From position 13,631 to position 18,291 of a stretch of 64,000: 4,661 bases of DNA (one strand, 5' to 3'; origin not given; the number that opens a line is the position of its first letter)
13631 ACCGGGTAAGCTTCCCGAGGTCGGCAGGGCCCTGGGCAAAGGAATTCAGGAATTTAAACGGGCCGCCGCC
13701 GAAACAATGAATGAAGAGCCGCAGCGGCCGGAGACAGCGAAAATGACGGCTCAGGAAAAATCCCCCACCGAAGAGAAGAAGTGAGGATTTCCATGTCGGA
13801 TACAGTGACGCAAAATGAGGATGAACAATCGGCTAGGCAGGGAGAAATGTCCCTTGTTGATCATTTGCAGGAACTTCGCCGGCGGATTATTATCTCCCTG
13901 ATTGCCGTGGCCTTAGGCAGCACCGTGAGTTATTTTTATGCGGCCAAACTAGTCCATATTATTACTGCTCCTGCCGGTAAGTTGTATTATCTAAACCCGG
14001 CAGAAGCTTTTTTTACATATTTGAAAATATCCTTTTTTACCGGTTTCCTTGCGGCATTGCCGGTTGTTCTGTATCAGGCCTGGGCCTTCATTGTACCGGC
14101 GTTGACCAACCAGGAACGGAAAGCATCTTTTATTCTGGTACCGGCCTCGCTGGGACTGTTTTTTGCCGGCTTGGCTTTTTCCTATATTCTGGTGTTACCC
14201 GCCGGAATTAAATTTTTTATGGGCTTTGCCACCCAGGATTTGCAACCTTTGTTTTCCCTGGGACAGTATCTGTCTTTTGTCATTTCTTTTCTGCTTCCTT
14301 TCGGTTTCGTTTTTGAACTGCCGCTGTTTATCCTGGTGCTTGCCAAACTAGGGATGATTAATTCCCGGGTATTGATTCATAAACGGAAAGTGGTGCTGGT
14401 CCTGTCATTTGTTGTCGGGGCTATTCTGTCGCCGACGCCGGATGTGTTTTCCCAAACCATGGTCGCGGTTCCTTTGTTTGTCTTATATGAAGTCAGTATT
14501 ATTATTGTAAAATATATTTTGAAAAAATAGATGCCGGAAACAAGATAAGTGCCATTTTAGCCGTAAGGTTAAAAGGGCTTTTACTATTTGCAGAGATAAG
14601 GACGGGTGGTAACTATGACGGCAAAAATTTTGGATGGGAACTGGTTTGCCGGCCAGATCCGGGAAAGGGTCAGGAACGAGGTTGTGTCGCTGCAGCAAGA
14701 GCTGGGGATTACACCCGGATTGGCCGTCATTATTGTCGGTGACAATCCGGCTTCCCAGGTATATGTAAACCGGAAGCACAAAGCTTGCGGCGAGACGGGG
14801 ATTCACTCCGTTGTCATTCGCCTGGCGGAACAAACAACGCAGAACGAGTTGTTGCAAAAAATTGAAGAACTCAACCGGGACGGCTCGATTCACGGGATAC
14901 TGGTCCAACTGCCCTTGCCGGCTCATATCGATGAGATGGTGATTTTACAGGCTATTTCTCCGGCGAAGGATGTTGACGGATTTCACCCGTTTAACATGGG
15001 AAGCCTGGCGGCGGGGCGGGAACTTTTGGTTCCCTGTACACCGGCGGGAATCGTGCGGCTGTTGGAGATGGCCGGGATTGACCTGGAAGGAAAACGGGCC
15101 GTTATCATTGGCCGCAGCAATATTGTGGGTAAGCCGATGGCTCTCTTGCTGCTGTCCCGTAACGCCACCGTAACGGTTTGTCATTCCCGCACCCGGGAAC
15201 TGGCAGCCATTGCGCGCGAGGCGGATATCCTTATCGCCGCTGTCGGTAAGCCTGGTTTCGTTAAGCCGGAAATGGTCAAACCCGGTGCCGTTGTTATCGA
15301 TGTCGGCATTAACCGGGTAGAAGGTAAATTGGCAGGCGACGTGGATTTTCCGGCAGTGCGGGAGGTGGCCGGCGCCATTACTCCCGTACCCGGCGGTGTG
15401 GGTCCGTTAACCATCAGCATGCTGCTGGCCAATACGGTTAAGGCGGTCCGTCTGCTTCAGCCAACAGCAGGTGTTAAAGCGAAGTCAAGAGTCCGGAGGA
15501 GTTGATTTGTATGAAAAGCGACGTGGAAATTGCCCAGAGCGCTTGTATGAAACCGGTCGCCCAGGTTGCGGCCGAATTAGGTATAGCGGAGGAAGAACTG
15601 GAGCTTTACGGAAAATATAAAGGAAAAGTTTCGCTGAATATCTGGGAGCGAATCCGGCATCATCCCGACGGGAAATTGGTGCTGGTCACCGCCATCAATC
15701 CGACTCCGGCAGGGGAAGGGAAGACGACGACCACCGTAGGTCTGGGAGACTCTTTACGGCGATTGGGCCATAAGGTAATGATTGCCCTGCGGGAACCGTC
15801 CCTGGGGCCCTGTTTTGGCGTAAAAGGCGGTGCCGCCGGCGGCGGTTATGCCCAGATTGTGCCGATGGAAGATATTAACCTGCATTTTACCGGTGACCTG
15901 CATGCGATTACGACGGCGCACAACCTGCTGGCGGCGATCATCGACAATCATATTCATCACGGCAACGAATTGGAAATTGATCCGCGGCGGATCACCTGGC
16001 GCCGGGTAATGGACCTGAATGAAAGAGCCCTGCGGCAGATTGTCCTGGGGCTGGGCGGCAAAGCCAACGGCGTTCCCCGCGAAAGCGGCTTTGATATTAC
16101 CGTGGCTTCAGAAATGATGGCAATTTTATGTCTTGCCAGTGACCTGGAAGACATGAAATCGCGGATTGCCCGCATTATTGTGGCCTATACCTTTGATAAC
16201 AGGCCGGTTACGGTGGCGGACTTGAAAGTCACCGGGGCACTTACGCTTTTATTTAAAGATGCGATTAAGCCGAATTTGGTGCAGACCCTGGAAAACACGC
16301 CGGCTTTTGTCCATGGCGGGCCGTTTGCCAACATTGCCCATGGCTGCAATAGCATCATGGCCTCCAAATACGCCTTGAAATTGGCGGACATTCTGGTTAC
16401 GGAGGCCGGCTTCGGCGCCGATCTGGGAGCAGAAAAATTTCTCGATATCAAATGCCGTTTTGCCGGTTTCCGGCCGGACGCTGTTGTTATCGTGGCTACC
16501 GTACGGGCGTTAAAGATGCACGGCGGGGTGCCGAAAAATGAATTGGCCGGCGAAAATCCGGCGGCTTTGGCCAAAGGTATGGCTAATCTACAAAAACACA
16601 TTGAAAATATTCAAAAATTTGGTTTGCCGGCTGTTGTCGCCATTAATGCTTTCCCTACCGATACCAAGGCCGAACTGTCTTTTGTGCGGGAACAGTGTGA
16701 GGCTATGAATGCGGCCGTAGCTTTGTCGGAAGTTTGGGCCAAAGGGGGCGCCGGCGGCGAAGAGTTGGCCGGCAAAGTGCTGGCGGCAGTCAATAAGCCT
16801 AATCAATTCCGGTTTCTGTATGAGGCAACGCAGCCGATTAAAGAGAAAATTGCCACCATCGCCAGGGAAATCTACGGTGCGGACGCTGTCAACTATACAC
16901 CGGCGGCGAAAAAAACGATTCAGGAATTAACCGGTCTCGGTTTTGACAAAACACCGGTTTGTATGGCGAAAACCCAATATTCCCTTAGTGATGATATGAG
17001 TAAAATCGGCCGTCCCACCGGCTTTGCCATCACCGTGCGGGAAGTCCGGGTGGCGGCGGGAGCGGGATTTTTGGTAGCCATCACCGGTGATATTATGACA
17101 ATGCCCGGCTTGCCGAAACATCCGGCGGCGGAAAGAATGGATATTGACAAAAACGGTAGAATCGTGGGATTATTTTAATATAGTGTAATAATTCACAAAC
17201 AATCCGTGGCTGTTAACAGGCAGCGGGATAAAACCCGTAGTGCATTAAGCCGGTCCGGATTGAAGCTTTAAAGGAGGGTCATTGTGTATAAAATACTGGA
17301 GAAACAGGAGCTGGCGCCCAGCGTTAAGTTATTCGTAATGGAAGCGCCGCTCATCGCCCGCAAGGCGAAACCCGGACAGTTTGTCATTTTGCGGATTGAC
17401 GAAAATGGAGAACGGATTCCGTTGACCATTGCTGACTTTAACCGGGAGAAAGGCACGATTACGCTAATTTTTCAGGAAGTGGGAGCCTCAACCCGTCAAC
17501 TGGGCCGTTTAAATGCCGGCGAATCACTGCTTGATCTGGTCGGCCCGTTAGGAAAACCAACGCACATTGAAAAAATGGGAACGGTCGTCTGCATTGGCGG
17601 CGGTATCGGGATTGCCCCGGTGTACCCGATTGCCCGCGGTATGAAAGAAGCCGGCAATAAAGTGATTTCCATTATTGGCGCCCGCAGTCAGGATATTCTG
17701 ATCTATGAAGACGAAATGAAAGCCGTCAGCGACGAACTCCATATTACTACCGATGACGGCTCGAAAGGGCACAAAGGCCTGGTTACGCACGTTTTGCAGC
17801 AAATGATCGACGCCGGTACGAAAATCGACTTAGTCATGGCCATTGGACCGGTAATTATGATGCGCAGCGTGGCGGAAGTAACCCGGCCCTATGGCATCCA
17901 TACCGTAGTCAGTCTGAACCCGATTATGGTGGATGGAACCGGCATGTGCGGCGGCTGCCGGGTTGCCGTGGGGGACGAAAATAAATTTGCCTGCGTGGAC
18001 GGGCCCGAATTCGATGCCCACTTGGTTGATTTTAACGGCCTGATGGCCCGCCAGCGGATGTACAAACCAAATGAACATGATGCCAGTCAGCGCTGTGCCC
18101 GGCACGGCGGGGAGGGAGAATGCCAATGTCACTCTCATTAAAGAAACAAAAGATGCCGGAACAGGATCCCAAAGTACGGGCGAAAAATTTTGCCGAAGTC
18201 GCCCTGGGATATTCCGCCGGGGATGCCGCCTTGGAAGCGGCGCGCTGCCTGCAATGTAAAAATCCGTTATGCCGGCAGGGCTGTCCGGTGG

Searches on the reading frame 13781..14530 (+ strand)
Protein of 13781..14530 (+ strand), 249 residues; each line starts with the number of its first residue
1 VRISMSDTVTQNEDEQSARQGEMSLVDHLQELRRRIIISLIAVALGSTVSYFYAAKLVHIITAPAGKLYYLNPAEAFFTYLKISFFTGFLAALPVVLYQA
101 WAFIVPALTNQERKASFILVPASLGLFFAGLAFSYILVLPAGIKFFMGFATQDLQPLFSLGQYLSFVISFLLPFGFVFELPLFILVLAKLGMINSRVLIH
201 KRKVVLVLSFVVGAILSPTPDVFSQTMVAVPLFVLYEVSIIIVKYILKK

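Call 49: search_protein_families(library=pfam, proteins=[window:13781-14530:+], max_evalue=0.00001)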
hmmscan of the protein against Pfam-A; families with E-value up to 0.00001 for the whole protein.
window:13781-14530:+ (249 aa): 1 family
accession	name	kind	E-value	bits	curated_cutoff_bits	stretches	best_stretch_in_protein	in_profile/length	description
PF00902.23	TatC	-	4e-67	226.5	25.1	1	27-231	1-208/208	Sec-independent protein translocase protein (TatC)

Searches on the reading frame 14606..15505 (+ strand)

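Call 49: search_protein_families(library=pfam, proteins=[window:14606-15505:+], max_evalue=0.00001)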
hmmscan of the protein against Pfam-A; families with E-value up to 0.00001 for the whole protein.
window:14606-15505:+ (299 aa): 2 families
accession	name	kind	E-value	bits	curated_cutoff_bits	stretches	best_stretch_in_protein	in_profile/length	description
PF02882.25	THF_DHG_CYH_C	-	3.1e-72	241.6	27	1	127-282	1-157/160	Tetrahydrofolate dehydrogenase/cyclohydrolase, NAD(P)-binding domain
PF00763.28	THF_DHG_CYH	-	6.1e-43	146.2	32.8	1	9-124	1-115/115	Tetrahydrofolate dehydrogenase/cyclohydrolase, catalytic domain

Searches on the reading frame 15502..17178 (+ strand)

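Call 49: search_protein_families(library=pfam, proteins=[window:15502-17178:+], max_evalue=0.00001)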
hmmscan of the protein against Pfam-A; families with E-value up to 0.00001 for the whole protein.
window:15502-17178:+ (558 aa): 1 family
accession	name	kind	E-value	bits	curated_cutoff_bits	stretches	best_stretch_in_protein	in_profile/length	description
PF01268.25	FTHFS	-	6.3e-279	926.3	27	1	5-558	1-556/556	Formate--tetrahydrofolate ligase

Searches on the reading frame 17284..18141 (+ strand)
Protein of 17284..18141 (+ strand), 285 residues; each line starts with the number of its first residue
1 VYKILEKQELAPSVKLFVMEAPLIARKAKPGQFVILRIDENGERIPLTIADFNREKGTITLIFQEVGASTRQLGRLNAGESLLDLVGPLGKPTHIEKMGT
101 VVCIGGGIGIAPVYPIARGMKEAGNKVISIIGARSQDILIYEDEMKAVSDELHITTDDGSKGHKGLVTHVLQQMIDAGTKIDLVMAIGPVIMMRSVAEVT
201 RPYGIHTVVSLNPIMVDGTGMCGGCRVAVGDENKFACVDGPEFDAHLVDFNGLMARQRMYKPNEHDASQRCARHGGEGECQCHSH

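Call 49: search_protein_families(library=pfam, proteins=[window:17284-18141:+], max_evalue=0.00001)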
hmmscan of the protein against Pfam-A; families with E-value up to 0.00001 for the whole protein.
window:17284-18141:+ (285 aa): 2 families
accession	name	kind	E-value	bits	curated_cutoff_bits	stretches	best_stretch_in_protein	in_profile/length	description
PF10418.14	DHODB_Fe-S_bind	-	9.5e-14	51.3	23.9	1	212-248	1-40/41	Iron-sulfur cluster binding domain of dihydroorotate dehydrogenase B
PF00175.26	NAD_binding_1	-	6.4e-08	33.7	22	1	104-197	2-108/109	Oxidoreductase NAD-binding domain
